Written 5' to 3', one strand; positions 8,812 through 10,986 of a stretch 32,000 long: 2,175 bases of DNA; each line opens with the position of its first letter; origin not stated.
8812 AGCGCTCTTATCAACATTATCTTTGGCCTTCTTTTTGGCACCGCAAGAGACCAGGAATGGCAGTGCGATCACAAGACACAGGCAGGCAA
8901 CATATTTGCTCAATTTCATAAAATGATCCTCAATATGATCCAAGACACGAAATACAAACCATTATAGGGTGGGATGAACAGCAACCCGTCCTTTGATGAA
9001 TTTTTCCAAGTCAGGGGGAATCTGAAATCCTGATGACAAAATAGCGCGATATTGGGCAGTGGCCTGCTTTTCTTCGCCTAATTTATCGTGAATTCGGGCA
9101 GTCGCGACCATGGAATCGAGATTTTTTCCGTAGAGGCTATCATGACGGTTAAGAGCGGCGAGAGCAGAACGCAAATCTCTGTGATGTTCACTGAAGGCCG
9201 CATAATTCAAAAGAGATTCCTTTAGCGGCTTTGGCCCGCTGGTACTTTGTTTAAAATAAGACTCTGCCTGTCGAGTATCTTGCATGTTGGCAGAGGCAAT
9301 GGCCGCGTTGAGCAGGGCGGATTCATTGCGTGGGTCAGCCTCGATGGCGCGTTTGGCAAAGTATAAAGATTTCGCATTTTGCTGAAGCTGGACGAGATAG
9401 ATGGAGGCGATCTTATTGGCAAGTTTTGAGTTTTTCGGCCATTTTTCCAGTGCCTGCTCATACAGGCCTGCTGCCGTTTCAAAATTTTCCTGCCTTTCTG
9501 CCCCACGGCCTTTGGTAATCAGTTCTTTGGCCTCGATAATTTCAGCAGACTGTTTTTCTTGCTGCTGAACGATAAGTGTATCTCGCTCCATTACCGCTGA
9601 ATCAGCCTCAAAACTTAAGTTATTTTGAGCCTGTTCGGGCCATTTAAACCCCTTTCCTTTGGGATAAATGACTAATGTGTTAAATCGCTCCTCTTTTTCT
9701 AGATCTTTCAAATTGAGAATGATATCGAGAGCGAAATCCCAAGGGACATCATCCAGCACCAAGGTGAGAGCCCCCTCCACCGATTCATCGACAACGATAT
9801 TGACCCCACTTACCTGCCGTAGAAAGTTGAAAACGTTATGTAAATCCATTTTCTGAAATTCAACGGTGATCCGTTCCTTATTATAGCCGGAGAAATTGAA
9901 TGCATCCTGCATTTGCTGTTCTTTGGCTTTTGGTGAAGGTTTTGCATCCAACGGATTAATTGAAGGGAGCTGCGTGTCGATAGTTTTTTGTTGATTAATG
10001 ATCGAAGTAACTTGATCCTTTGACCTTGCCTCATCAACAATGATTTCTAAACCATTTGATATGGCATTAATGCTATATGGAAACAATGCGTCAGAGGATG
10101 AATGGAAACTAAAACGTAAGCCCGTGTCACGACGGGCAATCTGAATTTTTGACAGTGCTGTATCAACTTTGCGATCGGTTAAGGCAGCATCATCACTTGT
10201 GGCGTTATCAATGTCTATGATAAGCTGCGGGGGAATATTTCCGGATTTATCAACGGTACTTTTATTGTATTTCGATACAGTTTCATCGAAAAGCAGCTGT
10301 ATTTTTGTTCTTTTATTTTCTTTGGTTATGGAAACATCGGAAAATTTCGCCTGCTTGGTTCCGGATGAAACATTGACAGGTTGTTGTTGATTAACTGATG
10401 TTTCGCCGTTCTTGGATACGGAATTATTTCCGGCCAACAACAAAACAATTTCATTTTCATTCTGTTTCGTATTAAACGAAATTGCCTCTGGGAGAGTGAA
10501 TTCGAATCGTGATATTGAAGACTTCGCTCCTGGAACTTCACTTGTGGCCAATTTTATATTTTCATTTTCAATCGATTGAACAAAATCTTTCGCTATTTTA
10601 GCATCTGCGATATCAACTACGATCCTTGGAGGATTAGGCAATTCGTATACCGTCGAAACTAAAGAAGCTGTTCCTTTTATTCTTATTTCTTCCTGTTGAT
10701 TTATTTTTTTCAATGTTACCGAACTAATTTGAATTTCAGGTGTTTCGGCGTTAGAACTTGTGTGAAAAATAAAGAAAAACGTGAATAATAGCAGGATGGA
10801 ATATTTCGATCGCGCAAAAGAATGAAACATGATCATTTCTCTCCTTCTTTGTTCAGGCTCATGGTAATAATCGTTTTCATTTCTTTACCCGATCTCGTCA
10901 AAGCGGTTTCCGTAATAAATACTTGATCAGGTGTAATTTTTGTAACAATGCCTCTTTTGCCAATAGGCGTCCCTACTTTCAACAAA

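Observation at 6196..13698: Orphan type-IV-filament-like envelope module: pilMNOP + split secretin + extra lipoprotein, with no pilin, ATPase or platform gene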

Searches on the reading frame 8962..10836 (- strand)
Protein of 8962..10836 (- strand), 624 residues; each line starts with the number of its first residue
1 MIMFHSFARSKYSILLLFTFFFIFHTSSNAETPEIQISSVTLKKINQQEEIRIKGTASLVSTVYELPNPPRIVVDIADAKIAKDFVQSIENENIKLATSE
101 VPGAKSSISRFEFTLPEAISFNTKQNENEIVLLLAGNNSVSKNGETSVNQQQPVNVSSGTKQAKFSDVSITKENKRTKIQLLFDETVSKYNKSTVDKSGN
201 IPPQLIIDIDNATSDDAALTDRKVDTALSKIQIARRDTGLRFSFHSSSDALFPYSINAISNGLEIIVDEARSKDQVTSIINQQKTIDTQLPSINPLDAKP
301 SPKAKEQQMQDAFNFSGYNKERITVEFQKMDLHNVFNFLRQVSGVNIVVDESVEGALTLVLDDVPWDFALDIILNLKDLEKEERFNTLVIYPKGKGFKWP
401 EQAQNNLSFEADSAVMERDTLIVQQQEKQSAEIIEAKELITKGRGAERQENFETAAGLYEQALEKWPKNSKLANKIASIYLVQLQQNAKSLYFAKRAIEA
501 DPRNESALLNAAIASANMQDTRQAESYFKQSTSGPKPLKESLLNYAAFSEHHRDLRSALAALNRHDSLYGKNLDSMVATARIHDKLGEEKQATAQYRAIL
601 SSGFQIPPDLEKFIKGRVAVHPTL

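Call 5: search_protein_families(library=pfam, proteins=[window:8962-10836:-], max_evalue=0.1)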
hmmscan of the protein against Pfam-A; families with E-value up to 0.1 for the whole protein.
window:8962-10836:- (624 aa): 12 families
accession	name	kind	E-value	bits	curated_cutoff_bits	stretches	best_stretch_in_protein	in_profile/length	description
PF07660.19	STN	-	5e-06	26.7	28.4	1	345-393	1-52/52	Secretin and TonB N terminus short domain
PF14559.12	TPR_19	-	9.4e-06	26.3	25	1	449-481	4-36/68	Tetratricopeptide repeat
PF13432.12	TPR_16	-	1.4e-05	25.8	32.7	1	442-504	3-64/65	Tetratricopeptide repeat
PF13431.12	TPR_17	-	0.00021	21.7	24.4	0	494-525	2-33/34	Tetratricopeptide repeat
PF13428.12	TPR_14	-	0.0005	20.9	23.5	1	439-474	4-39/44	Tetratricopeptide repeat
PF21305.2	type_II_gspD_N0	-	0.00058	20.1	27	1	325-362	1-38/71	GspD-like, N0 domain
PF13176.12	TPR_7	-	0.0011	19.3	27.9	0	444-468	7-33/36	Tetratricopeptide repeat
PF07719.23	TPR_2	-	0.0015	19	27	0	436-465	1-30/34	Tetratricopeptide repeat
PF11741.13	AMIN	-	0.0038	17.7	20.5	1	41-89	3-55/101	AMIN domain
PF04212.24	MIT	-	0.052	14.1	30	0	435-464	3-32/66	MIT (microtubule interacting and transport) domain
PF00515.34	TPR_1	-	0.072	13.4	27.8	0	446-469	11-34/34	Tetratricopeptide repeat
PF23914.1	TPR_CcmH_CycH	-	0.076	13.3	42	1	443-530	57-146/158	Cytochrome c-type biogenesis protein H TPR domain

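Call 6: search_protein_families(library=ncbifam, proteins=[window:8962-10836:-], max_evalue=0.1)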
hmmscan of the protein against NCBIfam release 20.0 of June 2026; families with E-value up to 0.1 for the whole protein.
window:8962-10836:- (624 aa): 10 families
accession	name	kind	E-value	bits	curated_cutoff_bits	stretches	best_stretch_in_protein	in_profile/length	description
TIGR02515.1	IV_pilus_PilQ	subfamily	7.8e-19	68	284.35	1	321-429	2-110/428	type IV pilus secretin PilQ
NF010083.0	PRK13568.1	equivalog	2.9e-12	46.1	554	1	315-427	20-132/419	DNA uptake porin HofQ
TIGR02521.1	type_IV_pilW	equivalog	2.4e-09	37.1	154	1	447-601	76-230/234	type IV pilus biogenesis/stability protein PilW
TIGR02917.1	PEP_TPR_lipo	equivalog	4.6e-06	24.8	312.2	1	446-599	509-661/899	XrtA/PEP-CTERM system TPR-repeat protein PrsT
NF007851.2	PRK10560.1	exception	0.00018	20.5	598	1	320-406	21-105/412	DNA uptake porin HofQ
NF033920.0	C39_PA2778_fam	equivalog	0.00037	20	150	1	422-531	143-250/255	PA2778 family cysteine peptidase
TIGR03939.1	PGA_TPR_OMP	equivalog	0.0039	15.4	366.65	0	484-586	99-201/800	poly-beta-1,6 N-acetyl-D-glucosamine export porin PgaA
NF040959.1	MamA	equivalog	0.012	15.1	200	1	447-530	82-164/204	magnetosome protein MamA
NF040561.1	PrimPol_Msp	equivalog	0.039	12.5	200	0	428-547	17-130/515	CRISPR-associated primase-polymerase type A1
TIGR00540.1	TPR_hemY_coli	hypoth_equivalog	0.064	12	142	1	496-570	108-183/385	heme biosynthesis-associated TPR protein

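Call 10: find_encoding_contigs(protein=window:8962-10836:-, flank=10000, max_places=6)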
Protein window:8962-10836:- (624 aa): 23 contigs read that carry it; 6 places shown.
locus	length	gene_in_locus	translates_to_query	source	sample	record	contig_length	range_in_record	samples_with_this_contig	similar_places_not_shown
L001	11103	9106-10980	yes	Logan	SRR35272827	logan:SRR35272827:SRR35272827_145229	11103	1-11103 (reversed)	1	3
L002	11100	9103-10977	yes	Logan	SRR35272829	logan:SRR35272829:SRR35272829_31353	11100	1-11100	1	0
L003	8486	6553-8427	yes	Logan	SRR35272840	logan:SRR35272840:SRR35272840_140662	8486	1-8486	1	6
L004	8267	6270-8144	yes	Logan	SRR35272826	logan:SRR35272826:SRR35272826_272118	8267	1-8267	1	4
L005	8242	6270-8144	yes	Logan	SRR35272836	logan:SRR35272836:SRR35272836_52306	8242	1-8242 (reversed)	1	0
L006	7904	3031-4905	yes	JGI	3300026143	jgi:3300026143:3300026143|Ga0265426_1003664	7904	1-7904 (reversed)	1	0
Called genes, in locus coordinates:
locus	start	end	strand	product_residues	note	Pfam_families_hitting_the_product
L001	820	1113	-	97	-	-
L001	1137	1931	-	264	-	PF04909:Amidohydro_2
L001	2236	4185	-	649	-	PF00456:Transketolase_N, PF02780:Transketolase_C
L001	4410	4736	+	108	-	PF24043:DUF7352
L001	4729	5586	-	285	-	PF00551:Formyl_trans_N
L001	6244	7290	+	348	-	PF11104:PilM_2, PF06723:MreB_Mbl (faint), PF14450:FtsA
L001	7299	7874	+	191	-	PF05137:PilN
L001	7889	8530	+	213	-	PF04350:PilO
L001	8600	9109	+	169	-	PF04351:PilP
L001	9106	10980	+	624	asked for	PF07660:STN (weak), PF13432:TPR_16 (weak), PF14559:TPR_19 (faint)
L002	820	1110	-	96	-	-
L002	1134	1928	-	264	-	PF04909:Amidohydro_2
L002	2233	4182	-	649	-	PF00456:Transketolase_N, PF02780:Transketolase_C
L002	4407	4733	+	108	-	PF24043:DUF7352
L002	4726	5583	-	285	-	PF00551:Formyl_trans_N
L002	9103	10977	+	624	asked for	PF07660:STN (weak), PF13432:TPR_16 (weak), PF14559:TPR_19 (faint)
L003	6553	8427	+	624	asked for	PF07660:STN (weak), PF13432:TPR_16 (weak), PF14559:TPR_19 (faint)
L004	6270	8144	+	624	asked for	PF07660:STN (weak), PF13432:TPR_16 (weak), PF14559:TPR_19 (faint)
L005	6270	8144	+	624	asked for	PF07660:STN (weak), PF13432:TPR_16 (weak), PF14559:TPR_19 (faint)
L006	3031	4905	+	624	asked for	PF07660:STN (weak), PF13432:TPR_16 (weak), PF14559:TPR_19 (faint)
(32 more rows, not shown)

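Call 11: find_homologous_proteins(query=window:8962-10836:-)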
Query window:8962-10836:- (624 aa): 1074 proteins with E <= 0.001 among 8000 candidates; the best 120 are listed.
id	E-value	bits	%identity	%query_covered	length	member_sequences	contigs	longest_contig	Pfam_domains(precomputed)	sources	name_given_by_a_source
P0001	0.0e+0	1344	100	100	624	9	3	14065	PF14559.13,PF13432.13,PF07660.20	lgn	-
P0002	5.4e-220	750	59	94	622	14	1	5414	PF14559.13,PF13424.13,PF13176.13,PF13432.13,PF11741.14,PF07660.20,PF13428.13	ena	-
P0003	9.4e-220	749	57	99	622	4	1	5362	PF14559.13,PF00515.35,PF13424.13,PF13176.13,PF13432.13,PF11741.14,PF07660.20,PF13428.13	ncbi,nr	ncbi:MAG: AMIN domain-containing protein [Prolixibacteraceae bacterium]|nr:AMIN domain-containing pr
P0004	5.2e-219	747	57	99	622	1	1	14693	PF14559.13,PF13432.13,PF07660.20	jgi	-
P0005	6.7e-218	743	56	99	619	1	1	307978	PF25062.2,PF07660.20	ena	-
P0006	7.6e-218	743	58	93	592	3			PF14559.13,PF07660.20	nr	nr:hypothetical protein [uncultured Desulfobulbus sp.]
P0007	1.1e-214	733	57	96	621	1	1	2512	PF14559.13,PF11741.14,PF07660.20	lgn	-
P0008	4.4e-213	727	56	100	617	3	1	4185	PF14559.13,PF07660.20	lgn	-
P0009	1.9e-212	725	56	96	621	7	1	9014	PF07660.20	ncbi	-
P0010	1.7e-210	719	58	94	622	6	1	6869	PF14559.13,PF13432.13,PF11741.14,PF07660.20,PF13428.13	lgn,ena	-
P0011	2.0e-210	719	56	99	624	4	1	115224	PF14559.13,PF11741.14,PF07660.20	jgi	jgi:type IV pilus assembly protein PilQ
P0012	6.0e-210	717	55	100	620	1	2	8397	PF14559.13,PF13432.13,PF11741.14,PF07660.20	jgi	jgi:type IV pilus assembly protein PilQ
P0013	6.9e-210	717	56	98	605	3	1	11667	PF14559.13,PF07660.20,PF13428.13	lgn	-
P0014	1.0e-209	716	54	100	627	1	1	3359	PF14559.13,PF11741.14,PF07660.20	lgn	-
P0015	2.2e-209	715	55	99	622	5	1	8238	PF14559.13,PF13432.13,PF11741.14,PF07660.20,PF13428.13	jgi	-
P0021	6.7e-206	704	56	95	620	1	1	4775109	PF07660.20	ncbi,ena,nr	nr:secretin and TonB N-terminal domain-containing protein [uncultured Desulfobulbus sp.]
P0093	6.2e-169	582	49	94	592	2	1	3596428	PF25062.2,PF13432.13,PF11741.14,PF07660.20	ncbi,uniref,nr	ncbi:hypothetical protein GF1_27260 [Desulfolithobacter dissulfuricans]|uniref:Secretin/TonB short N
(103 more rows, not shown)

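Call 13: find_encoding_contigs(protein=P0093, flank=10000, max_places=2)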
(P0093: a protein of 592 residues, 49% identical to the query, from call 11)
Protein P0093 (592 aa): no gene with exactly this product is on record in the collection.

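Call 14: find_encoding_contigs(protein=P0021, flank=10000, max_places=2)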
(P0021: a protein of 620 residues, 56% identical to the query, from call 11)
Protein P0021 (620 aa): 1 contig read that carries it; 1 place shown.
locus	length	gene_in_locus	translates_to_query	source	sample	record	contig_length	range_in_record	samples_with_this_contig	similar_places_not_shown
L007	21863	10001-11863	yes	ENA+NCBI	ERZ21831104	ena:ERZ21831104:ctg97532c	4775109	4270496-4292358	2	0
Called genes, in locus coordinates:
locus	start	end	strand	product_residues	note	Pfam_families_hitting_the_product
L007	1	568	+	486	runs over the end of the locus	PF00224:PK, PF02887:PK_C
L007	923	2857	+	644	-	PF17297:PEPCK_N, PF00821:PEPCK_GTP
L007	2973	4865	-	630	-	PF00456:Transketolase_N, PF02780:Transketolase_C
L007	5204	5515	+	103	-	PF24043:DUF7352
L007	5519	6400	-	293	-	PF01842:ACT (faint), PF00551:Formyl_trans_N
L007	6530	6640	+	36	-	-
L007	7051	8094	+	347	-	PF11104:PilM_2, PF14450:FtsA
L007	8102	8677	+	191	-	PF05137:PilN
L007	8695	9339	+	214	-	PF04350:PilO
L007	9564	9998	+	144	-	PF04351:PilP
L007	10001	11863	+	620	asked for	PF07660:STN (weak)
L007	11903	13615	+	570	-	PF00263:Secretin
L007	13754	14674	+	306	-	-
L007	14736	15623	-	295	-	PF00892:EamA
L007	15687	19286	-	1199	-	PF01619:Pro_dh, PF00171:Aldedh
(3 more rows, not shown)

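Call 17: find_related_loci(query=A1, collection=genome_contigs, flank=10000)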
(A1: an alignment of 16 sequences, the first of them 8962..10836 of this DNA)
Query A1 (624 aa) in genome_contigs; peptide patterns used: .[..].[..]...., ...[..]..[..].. (x = any residue, [..] = any of these).
274 stretches matched a pattern; 233 encode a relative of the query (tblastn E <= 1e-3); the best 80 are kept; 80 distinct loci.
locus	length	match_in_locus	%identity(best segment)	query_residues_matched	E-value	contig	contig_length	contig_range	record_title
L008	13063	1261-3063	58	16-620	0e+0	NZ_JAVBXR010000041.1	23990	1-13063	MAG: Desulfobulbus sp. isolate GS12 1231, whole genome shotgun sequence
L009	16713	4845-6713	55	1-624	0e+0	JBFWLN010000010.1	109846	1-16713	MAG: Desulfobulbus sp. isolate CA_2019_NHSR_67 NODE_504_length_109846_cov_16.991451_NHSR, whole genome shotgun sequence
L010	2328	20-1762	57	36-624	0e+0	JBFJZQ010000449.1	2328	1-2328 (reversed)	MAG: Oleiphilaceae bacterium isolate Mix_sand19.2022.05.Z.36 k141_1674011_length_2328_cov_4.0000, whole genome shotgun s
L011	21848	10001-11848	54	3-619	0e+0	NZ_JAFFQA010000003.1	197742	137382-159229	Desulfobulbus rhabdoformis strain DSM 8777 NODE_3_length_197742_cov_33.8109, whole genome shotgun sequence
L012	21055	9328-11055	49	36-624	0e+0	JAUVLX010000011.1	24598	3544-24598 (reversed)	MAG: Desulfobulbus sp. isolate CSMAG_517 CSMAG_517_k141_2076102_length_24598_cov_12.9450, whole genome shotgun sequence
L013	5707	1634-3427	50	24-624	0e+0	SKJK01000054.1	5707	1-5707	MAG: Desulfobulbaceae bacterium isolate CSSed162cmA_1 CSSed16-2cmA-69913, whole genome shotgun sequence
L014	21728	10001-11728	48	36-624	0e+0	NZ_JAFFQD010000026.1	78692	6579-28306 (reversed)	Desulfogranum marinum strain DSM 2058 NODE_26_length_78692_cov_31.1297, whole genome shotgun sequence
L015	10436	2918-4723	48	17-620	0e+0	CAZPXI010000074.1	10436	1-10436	MAG TPA_asm: uncultured Desulfobulbus sp. isolate SRP128015_co3_35 genome assembly, contig: NODE_7603_length_10436_cov_3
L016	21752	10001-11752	49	26-620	4e-180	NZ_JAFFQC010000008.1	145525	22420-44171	Desulfobulbus alkaliphilus strain DSM 24258 NODE_8_length_145525_cov_84.7606, whole genome shotgun sequence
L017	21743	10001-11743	47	37-620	8e-177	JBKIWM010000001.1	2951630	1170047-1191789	Thermodesulfobacteriota bacterium B35 contig_1, whole genome shotgun sequence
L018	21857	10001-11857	45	3-624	4e-176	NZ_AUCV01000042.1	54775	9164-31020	Desulfogranum japonicum DSM 18378 G493DRAFT_scaffold00036.36_C, whole genome shotgun sequence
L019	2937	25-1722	49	51-620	0e+0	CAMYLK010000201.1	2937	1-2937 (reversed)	MAG: uncultured Desulfobulbaceae bacterium isolate FCS_M_Desulfobacterota_12 genome assembly, contig: NODE_57506_length_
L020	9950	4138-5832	49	51-620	5e-175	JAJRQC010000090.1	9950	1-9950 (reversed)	MAG: Deltaproteobacteria bacterium isolate Dive100_bin10.32 k141_457737, whole genome shotgun sequence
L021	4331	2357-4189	47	12-620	0e+0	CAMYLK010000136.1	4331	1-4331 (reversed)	MAG: uncultured Desulfobulbaceae bacterium isolate FCS_M_Desulfobacterota_12 genome assembly, contig: NODE_31394_length_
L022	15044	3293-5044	47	37-624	8e-174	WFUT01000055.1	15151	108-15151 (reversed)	MAG: Desulfobulbaceae bacterium isolate S140_14 k151_24613, whole genome shotgun sequence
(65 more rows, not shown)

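Call 30: search_solved_structures(query=A1, max_evalue=0.01, show_alignments=2)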
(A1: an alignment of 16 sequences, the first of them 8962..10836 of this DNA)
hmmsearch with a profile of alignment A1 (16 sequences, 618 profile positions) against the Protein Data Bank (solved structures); distinct sequences matched with E-value up to 0.01: 59.
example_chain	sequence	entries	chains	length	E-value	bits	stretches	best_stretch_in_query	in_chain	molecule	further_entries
3jc8_Qa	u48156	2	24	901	3e-33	118.4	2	310-387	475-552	PilQ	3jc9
6ve2_A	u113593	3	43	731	1e-20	77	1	50-388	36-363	Fimbrial assembly protein PilQ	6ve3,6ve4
9x0w_A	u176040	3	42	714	3.9e-20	75.1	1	50-388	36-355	Fimbrial assembly protein PilQ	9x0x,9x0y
9sh1_A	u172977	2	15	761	8.3e-19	70.7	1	315-389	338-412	Type IV pilus biogenesis and competence protein PilQ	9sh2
4av2_A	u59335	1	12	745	4.9e-18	68.2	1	315-389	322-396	TYPE IV PILUS BIOGENESIS AND COMPETENCE PROTEIN PILQ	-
4ar0_A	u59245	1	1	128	2e-17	66.2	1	311-389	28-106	TYPE IV PILUS BIOGENESIS AND COMPETENCE PROTEIN PILQ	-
6w6m_A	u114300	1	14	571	3.4e-16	62.1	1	316-389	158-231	Type IV pilus secretin PilQ family protein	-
9qhb_A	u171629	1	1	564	1e-15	60.5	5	441-562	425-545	Engineered tetratricopeptide repeat protein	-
7obi_A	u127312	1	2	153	1.5e-10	43.4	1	440-563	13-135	CTPR-rv4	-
8bu0_A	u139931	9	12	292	1.2e-09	40.4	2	439-561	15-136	Consensus tetratricopeptide repeat protein | Crystal structure of an 8-repeat consensus TPR superhelix with Zinc. | Monomer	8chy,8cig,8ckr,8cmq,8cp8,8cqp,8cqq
9qhc_A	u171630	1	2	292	1.2e-08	37.2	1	440-594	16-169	Engineered tetratricopeptide repeat protein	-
6vbu_4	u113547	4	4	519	6.1e-08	34.8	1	476-560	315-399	Bardet-Biedl syndrome 4 protein homolog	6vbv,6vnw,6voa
2vyi_A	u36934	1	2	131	1.9e-07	33.2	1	428-532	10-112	SGTA PROTEIN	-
6xt9_D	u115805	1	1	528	3e-07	32.5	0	476-560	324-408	Bardet-Biedl syndrome 4 protein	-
2q7f_A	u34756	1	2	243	2.1e-06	29.7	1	443-559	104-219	YrrB protein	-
2ho1_A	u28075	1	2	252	0.0012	20.6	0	489-564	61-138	Type 4 fimbrial biogenesis protein PilF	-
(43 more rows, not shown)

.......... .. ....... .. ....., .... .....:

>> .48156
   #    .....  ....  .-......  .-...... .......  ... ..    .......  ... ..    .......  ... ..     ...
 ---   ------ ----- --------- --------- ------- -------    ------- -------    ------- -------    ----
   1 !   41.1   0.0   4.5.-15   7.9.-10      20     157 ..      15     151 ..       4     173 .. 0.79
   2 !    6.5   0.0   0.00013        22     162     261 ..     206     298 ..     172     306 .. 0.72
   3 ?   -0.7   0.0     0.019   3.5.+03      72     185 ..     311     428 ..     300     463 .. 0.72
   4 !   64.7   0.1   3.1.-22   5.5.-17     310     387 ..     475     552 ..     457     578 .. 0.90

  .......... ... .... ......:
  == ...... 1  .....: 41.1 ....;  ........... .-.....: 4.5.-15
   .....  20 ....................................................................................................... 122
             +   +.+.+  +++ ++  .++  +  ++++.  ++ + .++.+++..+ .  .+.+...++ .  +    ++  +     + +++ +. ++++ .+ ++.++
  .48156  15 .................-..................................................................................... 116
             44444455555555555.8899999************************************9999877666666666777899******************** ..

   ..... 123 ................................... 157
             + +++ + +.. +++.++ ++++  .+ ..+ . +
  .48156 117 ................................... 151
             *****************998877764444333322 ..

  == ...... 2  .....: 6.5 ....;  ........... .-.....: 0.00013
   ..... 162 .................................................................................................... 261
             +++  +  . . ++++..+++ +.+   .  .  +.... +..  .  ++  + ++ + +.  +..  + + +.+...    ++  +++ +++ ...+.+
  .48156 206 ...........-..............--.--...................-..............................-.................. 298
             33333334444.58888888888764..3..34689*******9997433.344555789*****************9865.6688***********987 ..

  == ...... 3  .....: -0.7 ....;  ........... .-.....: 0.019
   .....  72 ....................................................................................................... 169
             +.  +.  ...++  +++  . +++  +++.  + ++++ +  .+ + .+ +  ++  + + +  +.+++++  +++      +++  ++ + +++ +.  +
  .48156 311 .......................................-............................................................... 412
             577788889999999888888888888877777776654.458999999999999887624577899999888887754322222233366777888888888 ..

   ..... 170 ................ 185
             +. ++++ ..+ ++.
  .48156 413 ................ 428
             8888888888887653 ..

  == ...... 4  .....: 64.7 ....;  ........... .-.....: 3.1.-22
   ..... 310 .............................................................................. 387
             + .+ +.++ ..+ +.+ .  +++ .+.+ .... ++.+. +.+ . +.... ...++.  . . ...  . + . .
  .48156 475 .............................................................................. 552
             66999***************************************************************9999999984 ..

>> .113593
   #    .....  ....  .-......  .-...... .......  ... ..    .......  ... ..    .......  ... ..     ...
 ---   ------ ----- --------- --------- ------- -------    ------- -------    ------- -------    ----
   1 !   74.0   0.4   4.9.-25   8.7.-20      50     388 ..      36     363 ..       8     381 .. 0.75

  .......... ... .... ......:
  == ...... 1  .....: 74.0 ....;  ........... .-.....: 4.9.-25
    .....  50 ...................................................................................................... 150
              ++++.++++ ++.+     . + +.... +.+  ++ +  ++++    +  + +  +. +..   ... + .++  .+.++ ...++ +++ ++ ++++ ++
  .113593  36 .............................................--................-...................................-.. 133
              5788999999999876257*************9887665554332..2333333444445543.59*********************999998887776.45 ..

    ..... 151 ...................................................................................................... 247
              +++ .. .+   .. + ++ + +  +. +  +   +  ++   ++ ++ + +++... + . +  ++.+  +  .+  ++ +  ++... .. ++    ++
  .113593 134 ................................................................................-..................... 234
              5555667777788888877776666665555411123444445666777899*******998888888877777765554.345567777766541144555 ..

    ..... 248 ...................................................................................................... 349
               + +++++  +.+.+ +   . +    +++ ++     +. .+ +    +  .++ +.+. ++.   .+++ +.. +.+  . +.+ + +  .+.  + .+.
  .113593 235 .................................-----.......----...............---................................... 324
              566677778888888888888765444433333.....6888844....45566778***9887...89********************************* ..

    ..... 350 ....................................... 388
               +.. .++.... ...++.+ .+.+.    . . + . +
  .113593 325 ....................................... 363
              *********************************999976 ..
